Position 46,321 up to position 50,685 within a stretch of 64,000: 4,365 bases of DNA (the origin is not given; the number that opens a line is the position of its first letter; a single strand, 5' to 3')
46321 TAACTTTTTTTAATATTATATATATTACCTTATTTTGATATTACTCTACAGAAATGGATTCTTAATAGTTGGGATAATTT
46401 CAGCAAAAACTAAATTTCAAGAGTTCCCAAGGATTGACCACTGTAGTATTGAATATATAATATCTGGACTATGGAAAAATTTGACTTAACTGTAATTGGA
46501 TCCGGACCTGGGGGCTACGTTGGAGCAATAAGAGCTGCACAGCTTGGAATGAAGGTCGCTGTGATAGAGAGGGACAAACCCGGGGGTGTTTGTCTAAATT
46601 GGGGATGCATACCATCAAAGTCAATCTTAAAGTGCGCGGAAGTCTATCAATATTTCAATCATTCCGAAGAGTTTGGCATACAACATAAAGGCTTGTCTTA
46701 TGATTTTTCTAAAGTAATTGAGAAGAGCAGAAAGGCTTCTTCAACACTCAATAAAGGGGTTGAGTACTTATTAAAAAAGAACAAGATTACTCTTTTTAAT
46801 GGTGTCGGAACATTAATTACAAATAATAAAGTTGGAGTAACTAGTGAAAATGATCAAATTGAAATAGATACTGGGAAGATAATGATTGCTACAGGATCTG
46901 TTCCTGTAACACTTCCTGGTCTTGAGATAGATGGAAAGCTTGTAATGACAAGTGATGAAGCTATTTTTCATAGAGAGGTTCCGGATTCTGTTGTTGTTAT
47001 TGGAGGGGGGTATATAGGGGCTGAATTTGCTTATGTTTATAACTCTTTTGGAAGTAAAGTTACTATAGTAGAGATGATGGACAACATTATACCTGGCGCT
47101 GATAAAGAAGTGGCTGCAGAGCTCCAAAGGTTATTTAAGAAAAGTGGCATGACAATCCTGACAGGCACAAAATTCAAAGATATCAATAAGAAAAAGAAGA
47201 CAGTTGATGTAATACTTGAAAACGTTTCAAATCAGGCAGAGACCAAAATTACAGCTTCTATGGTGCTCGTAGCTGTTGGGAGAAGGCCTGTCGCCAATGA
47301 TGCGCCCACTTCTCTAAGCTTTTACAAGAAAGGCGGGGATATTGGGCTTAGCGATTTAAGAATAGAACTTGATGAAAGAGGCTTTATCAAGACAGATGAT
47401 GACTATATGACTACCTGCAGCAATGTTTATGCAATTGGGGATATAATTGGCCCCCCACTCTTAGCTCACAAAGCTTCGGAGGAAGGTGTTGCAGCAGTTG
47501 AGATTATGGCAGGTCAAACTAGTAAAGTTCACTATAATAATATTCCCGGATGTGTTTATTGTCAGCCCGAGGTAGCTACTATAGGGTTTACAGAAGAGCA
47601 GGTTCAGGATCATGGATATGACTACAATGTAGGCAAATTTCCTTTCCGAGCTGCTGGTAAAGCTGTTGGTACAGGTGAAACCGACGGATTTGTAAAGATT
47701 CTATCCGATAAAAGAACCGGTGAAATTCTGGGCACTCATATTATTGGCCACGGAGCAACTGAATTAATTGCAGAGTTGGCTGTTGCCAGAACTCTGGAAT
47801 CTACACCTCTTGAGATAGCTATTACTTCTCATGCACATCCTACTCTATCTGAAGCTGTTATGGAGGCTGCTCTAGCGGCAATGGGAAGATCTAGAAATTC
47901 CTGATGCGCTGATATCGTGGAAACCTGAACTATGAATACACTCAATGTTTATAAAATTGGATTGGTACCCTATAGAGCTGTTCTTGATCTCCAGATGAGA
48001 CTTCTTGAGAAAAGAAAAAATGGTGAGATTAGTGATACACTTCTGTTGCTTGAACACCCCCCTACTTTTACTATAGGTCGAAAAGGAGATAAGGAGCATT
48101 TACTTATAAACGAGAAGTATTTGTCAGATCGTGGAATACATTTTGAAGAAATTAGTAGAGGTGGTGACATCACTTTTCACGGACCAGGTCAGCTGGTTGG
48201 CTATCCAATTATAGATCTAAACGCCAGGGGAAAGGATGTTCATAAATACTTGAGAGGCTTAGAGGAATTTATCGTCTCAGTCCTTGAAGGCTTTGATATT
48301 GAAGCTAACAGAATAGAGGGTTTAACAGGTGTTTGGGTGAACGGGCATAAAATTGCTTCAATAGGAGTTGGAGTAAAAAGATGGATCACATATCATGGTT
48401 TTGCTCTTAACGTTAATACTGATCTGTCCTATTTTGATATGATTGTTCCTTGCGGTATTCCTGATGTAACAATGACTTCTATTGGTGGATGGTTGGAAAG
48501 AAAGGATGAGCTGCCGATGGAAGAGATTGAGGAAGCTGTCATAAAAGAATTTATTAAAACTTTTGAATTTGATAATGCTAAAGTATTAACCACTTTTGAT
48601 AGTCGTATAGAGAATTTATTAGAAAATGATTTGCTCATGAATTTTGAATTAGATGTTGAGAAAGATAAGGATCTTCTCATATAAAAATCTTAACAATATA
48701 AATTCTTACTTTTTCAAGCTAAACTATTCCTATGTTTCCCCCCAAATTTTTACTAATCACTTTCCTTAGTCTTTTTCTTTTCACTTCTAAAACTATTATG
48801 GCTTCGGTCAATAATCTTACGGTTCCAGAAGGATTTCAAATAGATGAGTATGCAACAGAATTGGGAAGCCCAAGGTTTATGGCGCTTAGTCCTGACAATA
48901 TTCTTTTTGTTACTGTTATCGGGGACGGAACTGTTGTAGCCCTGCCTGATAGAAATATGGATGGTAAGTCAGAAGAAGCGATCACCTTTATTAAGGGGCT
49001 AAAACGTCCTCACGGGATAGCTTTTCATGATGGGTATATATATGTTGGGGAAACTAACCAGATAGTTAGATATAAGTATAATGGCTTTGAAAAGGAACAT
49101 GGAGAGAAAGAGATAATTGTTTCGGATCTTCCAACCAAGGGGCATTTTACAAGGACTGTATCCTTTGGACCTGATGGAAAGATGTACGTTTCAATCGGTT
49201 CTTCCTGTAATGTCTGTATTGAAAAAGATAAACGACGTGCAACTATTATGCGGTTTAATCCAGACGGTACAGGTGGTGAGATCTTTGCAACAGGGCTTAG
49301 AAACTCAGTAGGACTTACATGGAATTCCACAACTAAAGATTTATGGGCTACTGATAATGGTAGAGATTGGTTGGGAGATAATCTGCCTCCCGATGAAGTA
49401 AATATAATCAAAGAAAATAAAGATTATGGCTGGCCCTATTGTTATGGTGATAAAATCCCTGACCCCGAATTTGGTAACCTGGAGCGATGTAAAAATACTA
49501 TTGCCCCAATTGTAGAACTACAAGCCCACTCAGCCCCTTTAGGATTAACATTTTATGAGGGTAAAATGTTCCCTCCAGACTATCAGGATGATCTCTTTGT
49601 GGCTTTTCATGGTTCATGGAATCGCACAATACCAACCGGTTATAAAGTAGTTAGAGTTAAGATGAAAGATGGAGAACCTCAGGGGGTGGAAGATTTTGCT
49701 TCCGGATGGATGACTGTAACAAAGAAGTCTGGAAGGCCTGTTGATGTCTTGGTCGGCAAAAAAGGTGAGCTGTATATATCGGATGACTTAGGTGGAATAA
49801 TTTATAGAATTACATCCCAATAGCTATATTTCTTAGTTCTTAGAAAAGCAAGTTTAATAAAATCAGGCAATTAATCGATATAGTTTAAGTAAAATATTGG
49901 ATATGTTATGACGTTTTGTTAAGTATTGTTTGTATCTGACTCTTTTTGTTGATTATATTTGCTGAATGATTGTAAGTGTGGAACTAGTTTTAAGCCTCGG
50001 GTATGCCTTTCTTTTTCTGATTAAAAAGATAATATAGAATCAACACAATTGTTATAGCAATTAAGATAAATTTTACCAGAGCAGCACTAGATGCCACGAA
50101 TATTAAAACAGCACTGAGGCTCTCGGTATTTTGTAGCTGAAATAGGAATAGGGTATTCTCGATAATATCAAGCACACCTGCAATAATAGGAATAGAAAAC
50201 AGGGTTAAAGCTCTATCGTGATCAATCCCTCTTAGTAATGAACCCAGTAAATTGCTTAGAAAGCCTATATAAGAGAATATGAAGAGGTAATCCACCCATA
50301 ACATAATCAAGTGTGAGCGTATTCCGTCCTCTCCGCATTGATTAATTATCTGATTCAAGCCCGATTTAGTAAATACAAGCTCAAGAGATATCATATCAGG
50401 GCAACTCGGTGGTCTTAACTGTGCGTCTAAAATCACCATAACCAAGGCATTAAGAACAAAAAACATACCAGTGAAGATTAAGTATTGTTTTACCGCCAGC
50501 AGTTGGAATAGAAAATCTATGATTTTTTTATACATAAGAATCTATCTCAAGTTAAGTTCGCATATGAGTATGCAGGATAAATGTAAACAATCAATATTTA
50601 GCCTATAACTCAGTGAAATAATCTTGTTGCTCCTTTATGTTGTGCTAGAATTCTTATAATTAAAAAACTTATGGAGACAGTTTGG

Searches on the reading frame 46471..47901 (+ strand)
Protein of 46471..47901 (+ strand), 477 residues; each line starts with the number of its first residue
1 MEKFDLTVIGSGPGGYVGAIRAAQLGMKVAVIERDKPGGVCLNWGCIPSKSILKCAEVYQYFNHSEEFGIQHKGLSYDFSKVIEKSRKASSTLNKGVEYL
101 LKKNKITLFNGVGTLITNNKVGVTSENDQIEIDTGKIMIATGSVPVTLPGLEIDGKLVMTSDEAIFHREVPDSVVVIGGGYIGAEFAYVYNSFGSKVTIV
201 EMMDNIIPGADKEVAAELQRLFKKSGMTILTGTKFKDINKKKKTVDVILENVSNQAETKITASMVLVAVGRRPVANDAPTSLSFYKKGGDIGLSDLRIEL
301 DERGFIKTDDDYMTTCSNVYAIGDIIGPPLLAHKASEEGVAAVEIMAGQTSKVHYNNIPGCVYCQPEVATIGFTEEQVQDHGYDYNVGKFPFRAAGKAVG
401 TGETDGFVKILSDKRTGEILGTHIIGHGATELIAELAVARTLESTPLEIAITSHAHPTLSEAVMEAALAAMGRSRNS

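Call 11: find_encoding_contigs(protein=window:46471-47901:+, flank=2000, max_places=3)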
Protein window:46471-47901:+ (477 aa): no gene with exactly this product is on record in the collection.

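Call 39: search_protein_families(library=ncbifam, proteins=[L005:12413-13486:+], max_evalue=10)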
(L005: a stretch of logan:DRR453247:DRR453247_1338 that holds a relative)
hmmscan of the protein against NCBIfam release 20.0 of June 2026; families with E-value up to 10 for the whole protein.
L005:12413-13486:+ (358 aa): 22 families
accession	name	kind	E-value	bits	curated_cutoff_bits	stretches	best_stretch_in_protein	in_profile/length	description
TIGR02276.1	beta_rpt_yvtn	repeat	2.3e-63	209.9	27.85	7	230-271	1-41/42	beta-propeller repeat protein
TIGR03866.1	PQQ_ABC_repeats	subfamily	2.5e-51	174.6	287.3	2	149-304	11-165/310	PQQ-dependent catabolism-associated beta-propeller protein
NF052340.1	hydrazine_beta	equivalog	5.9e-36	124.3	560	4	97-231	35-172/372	hydrazine synthase subunit beta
NF052280.1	7_blade_YncE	equivalog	4.3e-31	107.9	400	4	110-196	231-316/338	7-bladed beta-propeller protein YncE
NF052460.1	L-NosZ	equivalog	1.4e-27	96.4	700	3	160-288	155-282/480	clade III lactonase-type nitrous-oxide reductase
NF052342.1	hydrazine_BC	exception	1.1e-26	93.2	1250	3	139-276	41-180/690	hydrazine synthase subunit beta-gamma fusion subunit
NF048007.1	MmpL3Stblzr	equivalog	1.5e-23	83.6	600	3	31-120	246-334/366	MmpL3/TtfA transport complex stabilizer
NF008258.1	PRK11028.1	equivalog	6.3e-14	51.8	370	2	93-296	34-261/330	6-phosphogluconolactonase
TIGR03907.1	QH_beta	equivalog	2.5e-10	40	223.2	4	151-210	4-64/338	quinohemoprotein amine dehydrogenase subunit beta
NF050136.1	PGL_lacton_Staph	exception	3.9e-07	29.4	500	2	172-296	182-320/341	6-phosphogluconolactonase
NF038117.1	choice_anch_I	subfamily_domain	1.1e-06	27.8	300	3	30-71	72-113/458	choice-of-anchor I family protein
NF053768.1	CIS12_fam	equivalog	3.9e-06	25.8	860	2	41-193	32-182/715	CIS12 family contractile injection system protein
NF038015.2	AztD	exception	5.4e-05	22.1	400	3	105-144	314-353/356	zinc metallochaperone AztD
NF041516.1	PA2928_fam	subfamily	6.5e-05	22.5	70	3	244-296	315-359/376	PA2928 family protein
NF033207.2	midcut_by_XrtH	subfamily_domain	0.00011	22.3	45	1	319-353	32-63/175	midcut-by-XrtH protein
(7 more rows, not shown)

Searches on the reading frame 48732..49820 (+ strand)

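Call 26: search_protein_families(library=ncbifam, proteins=[window:48732-49820:+], max_evalue=0.01)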
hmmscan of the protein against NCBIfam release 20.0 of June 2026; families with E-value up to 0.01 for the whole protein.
window:48732-49820:+ (363 aa): 3 families
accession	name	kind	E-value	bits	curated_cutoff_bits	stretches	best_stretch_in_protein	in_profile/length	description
TIGR02604.1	Piru_Ver_Nterm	subfamily_domain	1.2e-21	77.5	122.2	1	68-351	49-338/367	PVC-type heme-binding CxxCH protein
TIGR03606.1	non_repeat_PQQ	subfamily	6.5e-10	38.4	434.55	2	178-239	218-272/454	glucose/sorbosone family PQQ-dependent dehydrogenase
NF033206.1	ScyE_fam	subfamily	3.6e-07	30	80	0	85-159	2-94/333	ScyD/ScyE family protein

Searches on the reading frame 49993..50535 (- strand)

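Call 26: search_protein_families(library=ncbifam, proteins=[window:49993-50535:-], max_evalue=0.01)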
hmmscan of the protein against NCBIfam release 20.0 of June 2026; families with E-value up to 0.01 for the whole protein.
window:49993-50535:- (181 aa): 0 families

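Call 27: search_protein_families(library=pfam, proteins=[window:49993-50535:-], max_evalue=1)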
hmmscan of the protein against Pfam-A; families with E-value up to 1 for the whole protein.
window:49993-50535:- (181 aa): 2 families
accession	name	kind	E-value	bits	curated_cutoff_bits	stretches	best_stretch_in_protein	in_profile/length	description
PF25410.1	PH_34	-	0.054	13.8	27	1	123-176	48-101/149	PH-like domain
PF12669.12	FeoB_associated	-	0.5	11.1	27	0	157-177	7-27/44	FeoB-associated Cys-rich membrane protein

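Call 39: search_protein_families(library=ncbifam, proteins=[L005:12413-13486:+], max_evalue=10)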
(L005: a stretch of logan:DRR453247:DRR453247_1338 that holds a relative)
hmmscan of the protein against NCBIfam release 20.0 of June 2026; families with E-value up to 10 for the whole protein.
L005:12413-13486:+ (358 aa): 22 families
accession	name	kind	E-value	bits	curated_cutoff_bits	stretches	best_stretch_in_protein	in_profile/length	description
TIGR02276.1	beta_rpt_yvtn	repeat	2.3e-63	209.9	27.85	7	230-271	1-41/42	beta-propeller repeat protein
TIGR03866.1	PQQ_ABC_repeats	subfamily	2.5e-51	174.6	287.3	2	149-304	11-165/310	PQQ-dependent catabolism-associated beta-propeller protein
NF052340.1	hydrazine_beta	equivalog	5.9e-36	124.3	560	4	97-231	35-172/372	hydrazine synthase subunit beta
NF052280.1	7_blade_YncE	equivalog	4.3e-31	107.9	400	4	110-196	231-316/338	7-bladed beta-propeller protein YncE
NF052460.1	L-NosZ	equivalog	1.4e-27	96.4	700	3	160-288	155-282/480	clade III lactonase-type nitrous-oxide reductase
NF052342.1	hydrazine_BC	exception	1.1e-26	93.2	1250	3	139-276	41-180/690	hydrazine synthase subunit beta-gamma fusion subunit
NF048007.1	MmpL3Stblzr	equivalog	1.5e-23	83.6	600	3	31-120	246-334/366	MmpL3/TtfA transport complex stabilizer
NF008258.1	PRK11028.1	equivalog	6.3e-14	51.8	370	2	93-296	34-261/330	6-phosphogluconolactonase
TIGR03907.1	QH_beta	equivalog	2.5e-10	40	223.2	4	151-210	4-64/338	quinohemoprotein amine dehydrogenase subunit beta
NF050136.1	PGL_lacton_Staph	exception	3.9e-07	29.4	500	2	172-296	182-320/341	6-phosphogluconolactonase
NF038117.1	choice_anch_I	subfamily_domain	1.1e-06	27.8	300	3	30-71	72-113/458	choice-of-anchor I family protein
NF053768.1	CIS12_fam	equivalog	3.9e-06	25.8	860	2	41-193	32-182/715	CIS12 family contractile injection system protein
NF038015.2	AztD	exception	5.4e-05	22.1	400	3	105-144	314-353/356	zinc metallochaperone AztD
NF041516.1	PA2928_fam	subfamily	6.5e-05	22.5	70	3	244-296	315-359/376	PA2928 family protein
NF033207.2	midcut_by_XrtH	subfamily_domain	0.00011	22.3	45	1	319-353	32-63/175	midcut-by-XrtH protein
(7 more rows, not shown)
